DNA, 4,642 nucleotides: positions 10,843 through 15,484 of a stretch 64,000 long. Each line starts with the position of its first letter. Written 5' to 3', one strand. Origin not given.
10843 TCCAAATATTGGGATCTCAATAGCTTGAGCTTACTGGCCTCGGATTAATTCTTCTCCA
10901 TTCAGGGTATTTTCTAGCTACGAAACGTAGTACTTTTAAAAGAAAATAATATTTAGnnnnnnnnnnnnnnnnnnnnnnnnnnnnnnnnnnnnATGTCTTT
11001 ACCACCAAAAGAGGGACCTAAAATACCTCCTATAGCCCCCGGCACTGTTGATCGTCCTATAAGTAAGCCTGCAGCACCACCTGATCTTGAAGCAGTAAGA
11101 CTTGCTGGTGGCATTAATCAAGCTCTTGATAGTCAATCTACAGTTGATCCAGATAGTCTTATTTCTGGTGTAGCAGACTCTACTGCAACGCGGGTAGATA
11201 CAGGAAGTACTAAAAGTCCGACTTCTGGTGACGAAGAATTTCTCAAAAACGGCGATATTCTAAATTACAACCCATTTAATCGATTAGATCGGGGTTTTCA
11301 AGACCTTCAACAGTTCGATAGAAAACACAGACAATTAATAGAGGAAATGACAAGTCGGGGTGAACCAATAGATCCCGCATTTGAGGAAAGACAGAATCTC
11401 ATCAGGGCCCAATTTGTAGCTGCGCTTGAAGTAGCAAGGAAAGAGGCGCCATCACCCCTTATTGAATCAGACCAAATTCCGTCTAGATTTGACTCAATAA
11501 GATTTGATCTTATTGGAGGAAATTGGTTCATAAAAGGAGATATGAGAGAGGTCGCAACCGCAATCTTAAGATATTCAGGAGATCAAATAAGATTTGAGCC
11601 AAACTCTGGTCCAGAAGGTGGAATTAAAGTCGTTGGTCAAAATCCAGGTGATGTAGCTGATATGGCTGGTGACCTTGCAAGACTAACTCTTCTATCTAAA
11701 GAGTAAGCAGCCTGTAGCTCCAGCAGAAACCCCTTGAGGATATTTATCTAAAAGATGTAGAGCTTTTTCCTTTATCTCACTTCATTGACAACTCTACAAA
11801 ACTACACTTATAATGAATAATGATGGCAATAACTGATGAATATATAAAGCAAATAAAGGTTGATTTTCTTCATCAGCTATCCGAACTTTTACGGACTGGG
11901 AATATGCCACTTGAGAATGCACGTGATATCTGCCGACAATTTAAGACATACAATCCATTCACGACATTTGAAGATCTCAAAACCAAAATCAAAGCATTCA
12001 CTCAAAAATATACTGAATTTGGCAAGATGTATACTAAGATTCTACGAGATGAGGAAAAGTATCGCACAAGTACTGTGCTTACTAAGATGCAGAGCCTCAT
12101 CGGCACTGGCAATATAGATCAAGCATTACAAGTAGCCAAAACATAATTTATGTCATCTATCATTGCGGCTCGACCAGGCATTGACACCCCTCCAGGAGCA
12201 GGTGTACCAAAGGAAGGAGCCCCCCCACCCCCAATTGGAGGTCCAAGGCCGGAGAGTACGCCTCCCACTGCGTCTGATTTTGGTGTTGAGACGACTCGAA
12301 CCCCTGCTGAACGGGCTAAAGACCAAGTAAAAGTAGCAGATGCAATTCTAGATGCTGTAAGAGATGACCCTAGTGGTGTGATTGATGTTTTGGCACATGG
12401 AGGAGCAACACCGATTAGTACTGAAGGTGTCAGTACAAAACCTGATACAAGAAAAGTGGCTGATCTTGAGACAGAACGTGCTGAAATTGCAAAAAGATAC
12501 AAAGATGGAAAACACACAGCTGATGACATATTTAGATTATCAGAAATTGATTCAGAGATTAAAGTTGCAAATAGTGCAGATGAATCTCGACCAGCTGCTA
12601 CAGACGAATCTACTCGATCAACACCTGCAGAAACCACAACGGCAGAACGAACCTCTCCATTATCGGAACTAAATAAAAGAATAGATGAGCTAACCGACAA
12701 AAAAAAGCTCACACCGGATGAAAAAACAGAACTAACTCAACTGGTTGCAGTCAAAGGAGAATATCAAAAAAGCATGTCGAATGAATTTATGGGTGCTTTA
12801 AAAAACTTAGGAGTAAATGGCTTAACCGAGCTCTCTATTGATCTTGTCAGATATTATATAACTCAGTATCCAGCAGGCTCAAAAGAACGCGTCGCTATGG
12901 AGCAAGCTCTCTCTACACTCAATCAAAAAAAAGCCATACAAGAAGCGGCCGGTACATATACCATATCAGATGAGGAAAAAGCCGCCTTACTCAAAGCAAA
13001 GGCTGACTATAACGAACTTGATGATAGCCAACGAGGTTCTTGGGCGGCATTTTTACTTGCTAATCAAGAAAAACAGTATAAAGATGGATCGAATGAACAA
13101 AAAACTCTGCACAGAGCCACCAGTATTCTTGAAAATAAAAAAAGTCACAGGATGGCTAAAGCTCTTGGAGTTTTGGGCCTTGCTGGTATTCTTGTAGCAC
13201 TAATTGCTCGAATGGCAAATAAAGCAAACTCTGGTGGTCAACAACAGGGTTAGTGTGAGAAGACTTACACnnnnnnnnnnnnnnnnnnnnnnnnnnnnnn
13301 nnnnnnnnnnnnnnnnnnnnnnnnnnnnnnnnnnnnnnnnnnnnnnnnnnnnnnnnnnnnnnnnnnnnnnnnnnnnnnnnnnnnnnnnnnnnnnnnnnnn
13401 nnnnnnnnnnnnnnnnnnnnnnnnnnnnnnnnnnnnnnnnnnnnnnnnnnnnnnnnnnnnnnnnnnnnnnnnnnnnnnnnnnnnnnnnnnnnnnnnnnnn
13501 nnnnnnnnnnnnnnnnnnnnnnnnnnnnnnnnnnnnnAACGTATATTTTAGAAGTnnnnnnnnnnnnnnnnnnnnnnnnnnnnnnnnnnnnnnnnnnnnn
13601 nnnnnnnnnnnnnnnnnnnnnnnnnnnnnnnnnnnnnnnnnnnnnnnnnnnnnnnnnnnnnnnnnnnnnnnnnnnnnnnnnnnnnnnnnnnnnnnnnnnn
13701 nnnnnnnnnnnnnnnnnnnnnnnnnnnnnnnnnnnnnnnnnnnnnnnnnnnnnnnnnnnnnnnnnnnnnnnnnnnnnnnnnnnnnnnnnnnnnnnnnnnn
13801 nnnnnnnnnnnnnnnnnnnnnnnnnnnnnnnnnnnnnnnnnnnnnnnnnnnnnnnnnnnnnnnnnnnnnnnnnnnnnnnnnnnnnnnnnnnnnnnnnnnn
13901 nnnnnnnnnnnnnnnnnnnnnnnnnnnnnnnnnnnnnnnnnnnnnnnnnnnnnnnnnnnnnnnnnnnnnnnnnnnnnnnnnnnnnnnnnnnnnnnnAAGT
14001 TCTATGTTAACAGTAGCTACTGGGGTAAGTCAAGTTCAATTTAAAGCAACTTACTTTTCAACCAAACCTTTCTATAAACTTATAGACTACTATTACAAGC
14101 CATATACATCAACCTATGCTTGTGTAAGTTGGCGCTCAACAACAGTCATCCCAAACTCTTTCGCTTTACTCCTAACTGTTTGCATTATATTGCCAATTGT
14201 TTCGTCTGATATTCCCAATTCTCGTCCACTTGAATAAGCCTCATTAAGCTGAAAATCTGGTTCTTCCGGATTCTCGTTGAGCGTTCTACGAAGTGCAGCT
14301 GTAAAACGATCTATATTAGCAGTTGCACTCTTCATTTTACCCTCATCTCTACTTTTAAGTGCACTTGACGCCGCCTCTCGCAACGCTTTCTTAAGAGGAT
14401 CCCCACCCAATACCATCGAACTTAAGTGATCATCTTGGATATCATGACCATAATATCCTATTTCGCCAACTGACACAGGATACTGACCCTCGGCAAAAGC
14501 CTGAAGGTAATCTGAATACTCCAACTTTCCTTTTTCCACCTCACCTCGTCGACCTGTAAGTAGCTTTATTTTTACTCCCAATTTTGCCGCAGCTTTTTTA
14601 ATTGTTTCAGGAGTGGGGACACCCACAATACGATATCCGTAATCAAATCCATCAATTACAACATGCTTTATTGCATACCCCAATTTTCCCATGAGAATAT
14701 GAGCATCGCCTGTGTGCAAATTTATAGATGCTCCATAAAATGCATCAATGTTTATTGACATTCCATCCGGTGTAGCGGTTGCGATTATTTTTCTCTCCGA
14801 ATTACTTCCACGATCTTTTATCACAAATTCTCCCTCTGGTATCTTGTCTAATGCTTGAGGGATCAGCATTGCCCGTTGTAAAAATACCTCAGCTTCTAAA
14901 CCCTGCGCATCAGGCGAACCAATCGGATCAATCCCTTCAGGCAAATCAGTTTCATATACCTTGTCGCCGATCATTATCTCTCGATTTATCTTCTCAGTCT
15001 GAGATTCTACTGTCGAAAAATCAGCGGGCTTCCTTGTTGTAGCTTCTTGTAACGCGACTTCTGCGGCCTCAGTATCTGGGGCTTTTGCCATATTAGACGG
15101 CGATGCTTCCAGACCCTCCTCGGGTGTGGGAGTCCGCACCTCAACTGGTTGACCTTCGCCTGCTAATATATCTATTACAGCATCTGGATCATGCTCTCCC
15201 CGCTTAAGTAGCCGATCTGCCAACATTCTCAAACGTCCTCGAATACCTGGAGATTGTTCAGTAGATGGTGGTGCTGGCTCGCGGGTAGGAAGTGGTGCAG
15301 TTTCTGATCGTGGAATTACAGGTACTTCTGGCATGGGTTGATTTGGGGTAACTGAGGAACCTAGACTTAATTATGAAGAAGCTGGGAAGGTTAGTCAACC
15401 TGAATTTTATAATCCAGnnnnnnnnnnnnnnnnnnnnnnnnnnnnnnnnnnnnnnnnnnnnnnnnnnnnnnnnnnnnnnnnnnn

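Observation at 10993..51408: Shared proline-rich N-termini, four starting MP[ED]xP, on about ten signal-less proteins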

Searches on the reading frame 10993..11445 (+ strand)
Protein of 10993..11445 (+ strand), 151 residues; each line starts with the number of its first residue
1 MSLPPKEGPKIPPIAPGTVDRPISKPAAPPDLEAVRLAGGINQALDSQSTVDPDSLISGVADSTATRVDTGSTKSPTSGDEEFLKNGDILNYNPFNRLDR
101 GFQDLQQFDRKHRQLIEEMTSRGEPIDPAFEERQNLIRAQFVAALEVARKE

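Call 25: search_protein_families(library=pfam, proteins=[window:10993-11445:+], max_evalue=10)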
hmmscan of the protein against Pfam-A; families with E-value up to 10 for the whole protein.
seq(151 aa): 0 families

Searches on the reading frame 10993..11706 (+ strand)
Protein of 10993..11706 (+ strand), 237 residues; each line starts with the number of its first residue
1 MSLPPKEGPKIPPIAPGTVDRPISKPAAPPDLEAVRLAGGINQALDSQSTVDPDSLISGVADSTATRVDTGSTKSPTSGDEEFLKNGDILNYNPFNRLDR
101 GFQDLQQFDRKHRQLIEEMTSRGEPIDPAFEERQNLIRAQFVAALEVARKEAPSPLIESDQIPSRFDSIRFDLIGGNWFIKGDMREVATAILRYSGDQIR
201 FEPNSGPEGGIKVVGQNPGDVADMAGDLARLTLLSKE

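Call 4: search_protein_families(library=pfam, proteins=[window:10993-11706:+], max_evalue=0.01)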
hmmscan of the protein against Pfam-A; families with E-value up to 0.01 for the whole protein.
window:10993-11706:+ (237 aa): 0 families

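Call 36: search_protein_families(library=ncbifam, proteins=[window:10993-11706:+], max_evalue=0.1)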
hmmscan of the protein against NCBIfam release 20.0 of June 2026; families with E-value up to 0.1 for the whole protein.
window:10993-11706:+ (237 aa): 0 families

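Call 64: search_protein_families(library=phrogs, proteins=[window:10993-11706:+], max_evalue=0.01)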
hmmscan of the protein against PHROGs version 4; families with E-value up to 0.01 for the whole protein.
window:10993-11706:+ (237 aa): 0 families

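Call 65: search_protein_families(library=padloc, proteins=[window:10993-11706:+], max_evalue=0.01)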
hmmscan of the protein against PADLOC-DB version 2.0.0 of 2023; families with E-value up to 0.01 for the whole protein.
window:10993-11706:+ (237 aa): 0 families

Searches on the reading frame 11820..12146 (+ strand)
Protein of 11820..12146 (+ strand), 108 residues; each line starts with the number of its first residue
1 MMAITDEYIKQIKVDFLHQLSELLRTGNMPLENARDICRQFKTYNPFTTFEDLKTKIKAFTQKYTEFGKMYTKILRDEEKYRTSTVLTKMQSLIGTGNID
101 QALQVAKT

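Call 5: search_protein_families(library=pfam, proteins=[window:11820-12146:+], max_evalue=0.01)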
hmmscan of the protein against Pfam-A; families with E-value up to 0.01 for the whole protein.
window:11820-12146:+ (108 aa): 0 families

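Call 25: search_protein_families(library=pfam, proteins=[window:11820-12146:+], max_evalue=10)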
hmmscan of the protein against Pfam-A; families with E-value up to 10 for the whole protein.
window:11820-12146:+ (108 aa): 2 families
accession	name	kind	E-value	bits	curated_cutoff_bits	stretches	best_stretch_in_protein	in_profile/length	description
PF15665.10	FAM184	-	0.014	15.5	32.7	1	32-85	32-83/211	Family with sequence similarity 184, A and B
PF21008.3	AIF-1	-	0.043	14.5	50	1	35-68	18-51/140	Allograft inflammatory factor 1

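Call 31: find_related_loci(query=A2, collection=metagenome_contigs, flank=8000)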
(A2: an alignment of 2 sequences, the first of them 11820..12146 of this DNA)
Query A2 (108 aa) in metagenome_contigs; peptide patterns used: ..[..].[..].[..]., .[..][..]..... (x = any residue, [..] = any of these).
600 stretches matched a pattern (row limit reached: there are more); 1 encode a relative of the query (tblastn E <= 1e-3); 1 distinct loci.
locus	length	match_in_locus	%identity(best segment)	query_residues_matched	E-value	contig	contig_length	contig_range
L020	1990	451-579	43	34-77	6e-8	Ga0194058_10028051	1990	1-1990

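Call 64: search_protein_families(library=phrogs, proteins=[window:11820-12146:+], max_evalue=0.01)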
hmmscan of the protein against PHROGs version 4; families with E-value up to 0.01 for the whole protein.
window:11820-12146:+ (108 aa): 0 families

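Call 65: search_protein_families(library=padloc, proteins=[window:11820-12146:+], max_evalue=0.01)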
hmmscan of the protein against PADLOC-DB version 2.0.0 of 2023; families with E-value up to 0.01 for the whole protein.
window:11820-12146:+ (108 aa): 0 families

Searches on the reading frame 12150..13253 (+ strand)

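Call 4: search_protein_families(library=pfam, proteins=[window:12150-13253:+], max_evalue=0.01)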
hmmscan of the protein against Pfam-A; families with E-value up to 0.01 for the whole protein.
window:12150-13253:+ (367 aa): 0 families

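Call 36: search_protein_families(library=ncbifam, proteins=[window:12150-13253:+], max_evalue=0.1)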
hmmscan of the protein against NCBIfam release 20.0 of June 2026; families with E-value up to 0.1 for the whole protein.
window:12150-13253:+ (367 aa): 1 family
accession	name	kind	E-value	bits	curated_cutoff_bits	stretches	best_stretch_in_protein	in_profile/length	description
NF002572.0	PRK02224.1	equivalog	0.013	13.8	1087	1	110-305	193-367/888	DNA double-strand break repair ATPase Rad50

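Call 64: search_protein_families(library=phrogs, proteins=[window:12150-13253:+], max_evalue=0.01)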
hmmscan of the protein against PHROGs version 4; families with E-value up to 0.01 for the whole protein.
window:12150-13253:+ (367 aa): 0 families

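Call 65: search_protein_families(library=padloc, proteins=[window:12150-13253:+], max_evalue=0.01)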
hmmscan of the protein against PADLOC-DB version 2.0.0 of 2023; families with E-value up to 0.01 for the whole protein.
window:12150-13253:+ (367 aa): 0 families

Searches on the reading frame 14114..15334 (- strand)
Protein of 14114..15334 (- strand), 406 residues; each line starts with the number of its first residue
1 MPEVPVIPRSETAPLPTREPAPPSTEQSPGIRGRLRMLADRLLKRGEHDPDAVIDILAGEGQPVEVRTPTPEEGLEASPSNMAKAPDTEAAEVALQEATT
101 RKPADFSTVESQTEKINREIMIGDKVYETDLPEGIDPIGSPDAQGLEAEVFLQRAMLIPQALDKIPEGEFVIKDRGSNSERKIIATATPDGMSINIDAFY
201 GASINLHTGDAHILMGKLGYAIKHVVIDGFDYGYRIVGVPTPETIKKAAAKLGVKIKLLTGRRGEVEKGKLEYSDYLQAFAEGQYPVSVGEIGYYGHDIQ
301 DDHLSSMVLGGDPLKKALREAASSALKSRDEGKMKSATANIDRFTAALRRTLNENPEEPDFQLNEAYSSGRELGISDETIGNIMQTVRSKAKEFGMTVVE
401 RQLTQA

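Call 4: search_protein_families(library=pfam, proteins=[window:14114-15334:-], max_evalue=0.01)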
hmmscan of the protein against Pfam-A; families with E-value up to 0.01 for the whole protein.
window:14114-15334:- (406 aa): 0 families

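Call 8: find_encoding_contigs(protein=window:14114-15334:-, flank=10000, max_places=6)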
Protein window:14114-15334:- (406 aa): 14 contigs read that carry it; 6 places shown.
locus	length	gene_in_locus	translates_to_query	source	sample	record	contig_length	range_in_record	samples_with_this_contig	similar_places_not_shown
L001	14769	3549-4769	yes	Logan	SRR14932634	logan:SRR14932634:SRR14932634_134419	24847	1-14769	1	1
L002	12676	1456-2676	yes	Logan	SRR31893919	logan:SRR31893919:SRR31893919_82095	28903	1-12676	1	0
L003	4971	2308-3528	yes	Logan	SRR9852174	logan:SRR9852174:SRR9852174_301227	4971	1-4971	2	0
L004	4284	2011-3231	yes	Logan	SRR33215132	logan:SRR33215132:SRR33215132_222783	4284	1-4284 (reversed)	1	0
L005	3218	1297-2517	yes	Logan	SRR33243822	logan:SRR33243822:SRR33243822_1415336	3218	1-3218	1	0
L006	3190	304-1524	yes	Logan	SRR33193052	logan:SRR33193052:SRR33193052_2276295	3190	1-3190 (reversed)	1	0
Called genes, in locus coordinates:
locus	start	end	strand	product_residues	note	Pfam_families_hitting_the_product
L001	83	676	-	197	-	PF02600:DsbB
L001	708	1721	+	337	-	-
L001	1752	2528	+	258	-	PF00535:Glycos_transf_2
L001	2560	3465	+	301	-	-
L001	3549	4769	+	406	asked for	-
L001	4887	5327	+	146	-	PF12732:YtxH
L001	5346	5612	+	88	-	-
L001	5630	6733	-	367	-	-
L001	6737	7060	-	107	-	-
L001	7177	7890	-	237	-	-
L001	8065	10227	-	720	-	PF26449:DUF8128, PF01935:DUF87, PF10412:TrwB_AAD_bind, PF12696:TraG-D_C (weak)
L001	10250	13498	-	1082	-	-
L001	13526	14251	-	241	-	-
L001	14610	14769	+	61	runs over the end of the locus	-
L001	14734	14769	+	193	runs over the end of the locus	-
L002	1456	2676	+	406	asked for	-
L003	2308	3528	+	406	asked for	-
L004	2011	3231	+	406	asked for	-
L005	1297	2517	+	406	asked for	-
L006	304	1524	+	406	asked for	-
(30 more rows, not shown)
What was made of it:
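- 14114..15334 (-): Protein C (406 aa). Starts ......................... The tail is aa 1-30 (nt 15245-15334) with 9 Pro. Then an Arg-rich amphipathic helix and '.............'. The exact protein is on 14 public contigs, with the same start called (call 8).
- Independent gene callers chose the same starts for A, B, C and D (call 8).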

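Call 10: find_homologous_proteins(query=window:14114-15334:-, max_evalue=0.001)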
Query window:14114-15334:- (406 aa): 1 proteins with E <= 0.001 among 8000 candidates.
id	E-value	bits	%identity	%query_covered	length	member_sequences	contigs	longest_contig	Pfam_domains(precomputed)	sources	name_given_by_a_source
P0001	5.7e-238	807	100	91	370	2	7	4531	-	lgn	-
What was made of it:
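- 14114..15334 (-): No homologue found by the word-based search (call 10).
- Tried and rejected: Homologues of C: the word-based search found only C itself (call 10).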

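Call 36: search_protein_families(library=ncbifam, proteins=[window:14114-15334:-], max_evalue=0.1)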
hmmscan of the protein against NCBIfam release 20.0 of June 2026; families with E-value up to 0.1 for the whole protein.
window:14114-15334:- (406 aa): 0 families

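Call 54: search_dna_similar(query=window:14114-15334:-, collection=phages, mode=protein, max_evalue=0.001, max_rows=10)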
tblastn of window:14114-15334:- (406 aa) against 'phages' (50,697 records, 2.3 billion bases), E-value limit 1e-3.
No match.

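Call 64: search_protein_families(library=phrogs, proteins=[window:14114-15334:-], max_evalue=0.01)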
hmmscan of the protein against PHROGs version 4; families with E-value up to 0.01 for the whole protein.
window:14114-15334:- (406 aa): 0 families

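Call 65: search_protein_families(library=padloc, proteins=[window:14114-15334:-], max_evalue=0.01)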
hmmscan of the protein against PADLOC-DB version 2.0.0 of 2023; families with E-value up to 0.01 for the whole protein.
window:14114-15334:- (406 aa): 0 families

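Call 70: predict_structure(protein=window:14114-15334:-)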
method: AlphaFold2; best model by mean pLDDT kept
length: 406 residues; sequences in the alignment: 1
mean_pLDDT: 42.7   pTM: 0.29
mean pLDDT of the five models: 42.7, 42.1, 39.3, 38.2, 36.3
residues with pLDDT >= 90: 1; 70-90: 73; 50-70: 43; < 50: 289
segments of 3 or more residues with pLDDT < 50: 1-4, 14-18, 20-29, 42-44, 46-48, 52-311
pLDDT, mean of each block of 10 residues (from residue 1): 50 46 41 59 48 45 27 31 36 34 26 24 25 26 29 33 35 32 35 32 26 24 22 23 38 27 27 32 25 20 24 68 68 65 82 69 82 88 87 77 79
secondary structure, 60 per line:
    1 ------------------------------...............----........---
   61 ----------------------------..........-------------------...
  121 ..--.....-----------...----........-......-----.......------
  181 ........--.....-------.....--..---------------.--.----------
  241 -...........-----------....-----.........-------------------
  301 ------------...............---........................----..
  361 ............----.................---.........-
elements in order: H31-45 H50-57 H89-98 E118-122 E125-129 H148-155 H157-162 E168-174 E181-188 E191-195 E203-207 H242-252 H264-267 H273-281 H313-327 H331-354 H359-372 H377-393 H397-405
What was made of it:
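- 14114..15334 (-): In the single-sequence AF2 model aa 1-30 are coil, with helices at 31-45 and 50-57; the whole model is low-confidence (pLDDT 43, call 70).
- On Proline-rich linear-motif docking tail: The AF2 model of C has aa 1-30 as coil, but the model is low-confidence (call 70).
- Closest known: Proline-rich intrinsically disordered regions carrying short linear motifs. Same: No structure is predicted, although that comes from a low-confidence model (call 70).
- Tried and rejected: Single-sequence AF2 model of C: pLDDT 43, too poor for a fold search (call 70).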

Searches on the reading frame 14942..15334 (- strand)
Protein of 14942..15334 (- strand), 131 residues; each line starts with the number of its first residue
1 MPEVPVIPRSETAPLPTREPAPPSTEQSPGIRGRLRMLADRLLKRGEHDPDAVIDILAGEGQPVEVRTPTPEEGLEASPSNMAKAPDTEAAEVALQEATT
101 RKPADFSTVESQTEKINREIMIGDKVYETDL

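Call 25: search_protein_families(library=pfam, proteins=[window:14942-15334:-], max_evalue=10)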
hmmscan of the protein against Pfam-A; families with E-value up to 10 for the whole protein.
seq(131 aa): 1 family
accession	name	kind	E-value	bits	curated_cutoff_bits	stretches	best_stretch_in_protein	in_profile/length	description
PF23275.1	TPR_23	-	0.09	13.1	27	1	23-64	169-207/234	ESX-1 secretion-associated protein EspA-like, TPR repeats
